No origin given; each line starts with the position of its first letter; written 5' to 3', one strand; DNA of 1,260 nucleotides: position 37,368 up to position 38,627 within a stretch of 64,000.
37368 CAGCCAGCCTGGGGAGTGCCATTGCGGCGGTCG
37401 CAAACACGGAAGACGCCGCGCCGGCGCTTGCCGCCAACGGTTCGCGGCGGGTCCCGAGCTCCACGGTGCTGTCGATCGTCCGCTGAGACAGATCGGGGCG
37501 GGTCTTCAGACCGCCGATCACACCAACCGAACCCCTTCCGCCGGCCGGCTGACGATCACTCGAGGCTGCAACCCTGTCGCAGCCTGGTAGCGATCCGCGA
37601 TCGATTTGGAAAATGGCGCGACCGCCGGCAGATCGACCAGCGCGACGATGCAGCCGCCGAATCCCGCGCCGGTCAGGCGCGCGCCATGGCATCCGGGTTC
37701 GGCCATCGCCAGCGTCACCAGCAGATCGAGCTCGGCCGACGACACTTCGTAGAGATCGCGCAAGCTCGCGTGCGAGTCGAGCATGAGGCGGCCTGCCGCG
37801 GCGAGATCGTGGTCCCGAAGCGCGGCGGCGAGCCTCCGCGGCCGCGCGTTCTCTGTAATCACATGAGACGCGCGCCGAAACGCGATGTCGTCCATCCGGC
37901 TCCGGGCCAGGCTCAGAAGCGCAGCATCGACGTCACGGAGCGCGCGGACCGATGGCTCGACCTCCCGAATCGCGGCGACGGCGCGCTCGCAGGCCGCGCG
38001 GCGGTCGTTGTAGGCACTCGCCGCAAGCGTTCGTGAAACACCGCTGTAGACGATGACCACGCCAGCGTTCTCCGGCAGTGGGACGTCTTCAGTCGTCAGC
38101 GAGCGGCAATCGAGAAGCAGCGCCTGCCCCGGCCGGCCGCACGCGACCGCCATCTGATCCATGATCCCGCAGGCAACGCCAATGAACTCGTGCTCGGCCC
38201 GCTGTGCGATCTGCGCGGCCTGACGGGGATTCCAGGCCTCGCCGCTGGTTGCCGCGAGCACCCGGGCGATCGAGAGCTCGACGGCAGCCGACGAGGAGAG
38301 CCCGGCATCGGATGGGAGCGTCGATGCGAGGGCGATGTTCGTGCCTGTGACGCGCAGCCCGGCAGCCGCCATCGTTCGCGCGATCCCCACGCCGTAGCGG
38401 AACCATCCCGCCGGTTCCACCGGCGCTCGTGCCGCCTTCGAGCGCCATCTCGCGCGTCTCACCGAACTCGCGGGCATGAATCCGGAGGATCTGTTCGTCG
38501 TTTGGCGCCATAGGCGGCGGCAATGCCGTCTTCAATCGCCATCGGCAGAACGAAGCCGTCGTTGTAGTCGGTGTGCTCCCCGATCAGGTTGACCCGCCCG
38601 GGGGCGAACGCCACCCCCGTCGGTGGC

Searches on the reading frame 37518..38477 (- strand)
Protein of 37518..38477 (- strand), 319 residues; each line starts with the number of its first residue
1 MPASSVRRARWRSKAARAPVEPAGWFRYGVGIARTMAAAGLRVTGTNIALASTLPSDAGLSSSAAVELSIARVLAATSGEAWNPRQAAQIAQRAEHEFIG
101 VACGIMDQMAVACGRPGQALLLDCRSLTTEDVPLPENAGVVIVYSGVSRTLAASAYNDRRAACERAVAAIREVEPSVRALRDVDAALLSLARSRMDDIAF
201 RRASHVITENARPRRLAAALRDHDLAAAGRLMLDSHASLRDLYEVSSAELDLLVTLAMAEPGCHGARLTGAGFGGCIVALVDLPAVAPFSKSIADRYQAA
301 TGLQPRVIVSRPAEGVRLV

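Call 60: search_protein_families(library=pfam, proteins=[window:37518-38477:-])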
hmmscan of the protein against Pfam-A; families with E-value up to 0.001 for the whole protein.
window:37518-38477:- (319 aa): 2 families
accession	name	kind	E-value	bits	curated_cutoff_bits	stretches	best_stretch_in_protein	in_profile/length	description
PF00288.32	GHMP_kinases_N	-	5.9e-16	58.9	22.3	1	33-114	7-86/87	GHMP kinases N terminal domain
PF08544.19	GHMP_kinases_C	-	1e-11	45.5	21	1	217-286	2-72/85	GHMP kinases C terminal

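Call 61: find_homologous_proteins(query=window:37518-38477:-, max_evalue=1e-40)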
Query window:37518-38477:- (319 aa): 7656 proteins with E <= 1e-40 among 8000 candidates; the best 120 are listed.
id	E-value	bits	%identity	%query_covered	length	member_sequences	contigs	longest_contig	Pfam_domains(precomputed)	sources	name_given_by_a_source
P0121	5.9e-196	668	100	100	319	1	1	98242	PF00288.33,PF08544.19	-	-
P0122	6.3e-173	592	94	94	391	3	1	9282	PF10509.16,PF00288.33,PF08544.19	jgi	jgi:galactokinase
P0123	5.2e-168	576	91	94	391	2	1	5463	PF10509.16,PF00288.33,PF08544.19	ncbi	-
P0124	2.6e-164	564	88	94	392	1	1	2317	PF10509.16,PF00288.33,PF08544.19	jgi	jgi:galactokinase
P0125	7.3e-164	562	89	94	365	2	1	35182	PF10509.16,PF00288.33,PF08544.19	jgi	jgi:galactokinase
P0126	9.1e-164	562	89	94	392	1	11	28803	PF10509.16,PF00288.33,PF08544.19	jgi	jgi:galactokinase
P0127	2.1e-163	561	89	94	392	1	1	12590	PF10509.16,PF00288.33,PF08544.19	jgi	jgi:galactokinase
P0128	3.5e-163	560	89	94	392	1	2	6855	PF10509.16,PF00288.33,PF08544.19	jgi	jgi:galactokinase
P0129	1.6e-161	555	89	94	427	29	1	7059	PF10509.16,PF00288.33,PF08544.19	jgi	jgi:galactokinase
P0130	2.7e-161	554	88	94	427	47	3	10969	PF10509.16,PF00288.33,PF08544.19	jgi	-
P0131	1.2e-157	542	87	94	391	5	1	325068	PF10509.16,PF00288.33,PF08544.19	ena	-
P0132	2.0e-153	528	84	95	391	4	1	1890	PF10509.16,PF00288.33,PF08544.19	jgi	jgi:galactokinase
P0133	1.4e-152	525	85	94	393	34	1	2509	PF10509.16,PF00288.33,PF08544.19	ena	-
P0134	7.8e-151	520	83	95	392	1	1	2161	PF10509.16,PF00288.33,PF08544.19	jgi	jgi:galactokinase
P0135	5.5e-144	497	81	93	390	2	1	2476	PF10509.16,PF00288.33,PF08544.19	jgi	jgi:galactokinase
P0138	2.7e-124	432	99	66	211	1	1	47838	PF08544.19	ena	-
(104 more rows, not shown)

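Call 62: find_encoding_contigs(protein=P0138, flank=10000, max_places=2)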
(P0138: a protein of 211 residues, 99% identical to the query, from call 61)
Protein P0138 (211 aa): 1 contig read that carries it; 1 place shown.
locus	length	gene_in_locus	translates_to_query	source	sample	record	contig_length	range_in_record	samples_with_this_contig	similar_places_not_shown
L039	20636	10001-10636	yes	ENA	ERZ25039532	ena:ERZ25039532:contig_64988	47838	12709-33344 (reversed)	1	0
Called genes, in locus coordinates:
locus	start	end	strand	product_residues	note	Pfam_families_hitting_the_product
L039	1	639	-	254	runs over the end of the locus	PF00756:Esterase (weak), PF00326:Peptidase_S9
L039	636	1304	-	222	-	-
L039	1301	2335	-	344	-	-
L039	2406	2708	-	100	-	PF02687:FtsX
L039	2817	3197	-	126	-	PF12704:MacB_PCD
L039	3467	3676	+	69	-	-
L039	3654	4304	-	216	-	PF02687:FtsX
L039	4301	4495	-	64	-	-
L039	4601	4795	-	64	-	-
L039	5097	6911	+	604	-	PF12704:MacB_PCD, PF02687:FtsX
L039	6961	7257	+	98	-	PF12704:MacB_PCD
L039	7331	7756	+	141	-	PF02687:FtsX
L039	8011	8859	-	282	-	PF00483:NTP_transferase, PF12804:NTP_transf_3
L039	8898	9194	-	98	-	PF18902:DUF5658 (weak)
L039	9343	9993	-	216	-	-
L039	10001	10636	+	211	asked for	PF08544:GHMP_kinases_C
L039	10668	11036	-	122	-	PF01590:GAF, PF13185:GAF_2, PF13492:GAF_3 (weak)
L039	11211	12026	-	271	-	PF13487:HD_5, PF01966:HD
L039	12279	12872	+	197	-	-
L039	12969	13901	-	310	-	PF00082:Peptidase_S8 (weak)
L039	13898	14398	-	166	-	-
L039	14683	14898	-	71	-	PF00595:PDZ (weak), PF13180:PDZ_2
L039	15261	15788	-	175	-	PF13365:Trypsin_2, PF00089:Trypsin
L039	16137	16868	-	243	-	PF06463:Mob_synth_C (weak)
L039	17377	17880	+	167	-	-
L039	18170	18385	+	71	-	-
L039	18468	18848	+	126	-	-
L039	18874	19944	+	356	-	PF13393:tRNA-synt_His (weak)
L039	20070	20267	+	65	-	-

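Call 63: find_encoding_contigs(protein=P0122, flank=10000, max_places=2)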
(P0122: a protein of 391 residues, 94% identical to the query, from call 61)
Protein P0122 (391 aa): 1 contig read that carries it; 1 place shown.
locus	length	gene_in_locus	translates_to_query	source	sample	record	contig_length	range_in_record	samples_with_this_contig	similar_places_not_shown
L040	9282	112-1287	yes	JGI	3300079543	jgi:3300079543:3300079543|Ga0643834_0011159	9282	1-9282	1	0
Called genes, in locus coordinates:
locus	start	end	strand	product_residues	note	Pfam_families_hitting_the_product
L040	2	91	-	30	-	?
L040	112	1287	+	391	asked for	PF10509:GalKase_gal_bdg, PF00288:GHMP_kinases_N, PF08544:GHMP_kinases_C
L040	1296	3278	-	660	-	PF01966:HD, PF13487:HD_5, PF01590:GAF, PF13185:GAF_2, PF13492:GAF_3 (weak)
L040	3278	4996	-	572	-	PF00082:Peptidase_S8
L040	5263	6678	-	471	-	PF00089:Trypsin, PF13365:Trypsin_2, PF00595:PDZ, PF13180:PDZ_2, PF17820:PDZ_6, PF00595:PDZ (weak), PF13180:PDZ_2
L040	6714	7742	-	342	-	PF04055:Radical_SAM, PF06463:Mob_synth_C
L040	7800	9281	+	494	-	?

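Call 64: find_encoding_contigs(protein=P0131, flank=10000, max_places=2)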
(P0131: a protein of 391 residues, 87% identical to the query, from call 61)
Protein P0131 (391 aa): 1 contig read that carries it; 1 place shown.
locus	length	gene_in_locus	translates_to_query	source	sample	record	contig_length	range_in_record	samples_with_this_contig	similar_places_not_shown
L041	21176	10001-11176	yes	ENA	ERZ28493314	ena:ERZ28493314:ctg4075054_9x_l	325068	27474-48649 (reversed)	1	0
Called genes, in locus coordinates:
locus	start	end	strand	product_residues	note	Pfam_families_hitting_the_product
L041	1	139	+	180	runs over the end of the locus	-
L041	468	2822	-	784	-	PF00930:DPPIV_N, PF00326:Peptidase_S9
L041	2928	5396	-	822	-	PF12704:MacB_PCD, PF02687:FtsX, PF12704:MacB_PCD, PF02687:FtsX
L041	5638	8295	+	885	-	PF12704:MacB_PCD, PF02687:FtsX, PF12704:MacB_PCD, PF02687:FtsX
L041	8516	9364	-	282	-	PF00483:NTP_transferase, PF12804:NTP_transf_3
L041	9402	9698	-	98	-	PF18902:DUF5658 (weak)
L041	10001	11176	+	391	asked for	PF10509:GalKase_gal_bdg, PF00288:GHMP_kinases_N, PF08544:GHMP_kinases_C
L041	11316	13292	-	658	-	PF01966:HD, PF13487:HD_5, PF01590:GAF, PF13185:GAF_2, PF13492:GAF_3 (weak)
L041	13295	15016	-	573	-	PF00082:Peptidase_S8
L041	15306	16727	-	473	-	PF00089:Trypsin, PF13365:Trypsin_2, PF14685:PDZ_Tricorn (faint), PF00595:PDZ, PF13180:PDZ_2, PF17820:PDZ_6, PF00595:PDZ (weak), PF13180:PDZ_2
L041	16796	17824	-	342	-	PF04055:Radical_SAM, PF06463:Mob_synth_C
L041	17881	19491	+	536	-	-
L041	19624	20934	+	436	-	PF13393:tRNA-synt_His, PF03129:HGTP_anticodon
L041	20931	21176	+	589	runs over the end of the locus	PF01336:tRNA_anti-codon, PF00152:tRNA-synt_2, PF02938:GAD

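Call 79: find_encoding_contigs(protein=P0121, flank=1000, max_places=2)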
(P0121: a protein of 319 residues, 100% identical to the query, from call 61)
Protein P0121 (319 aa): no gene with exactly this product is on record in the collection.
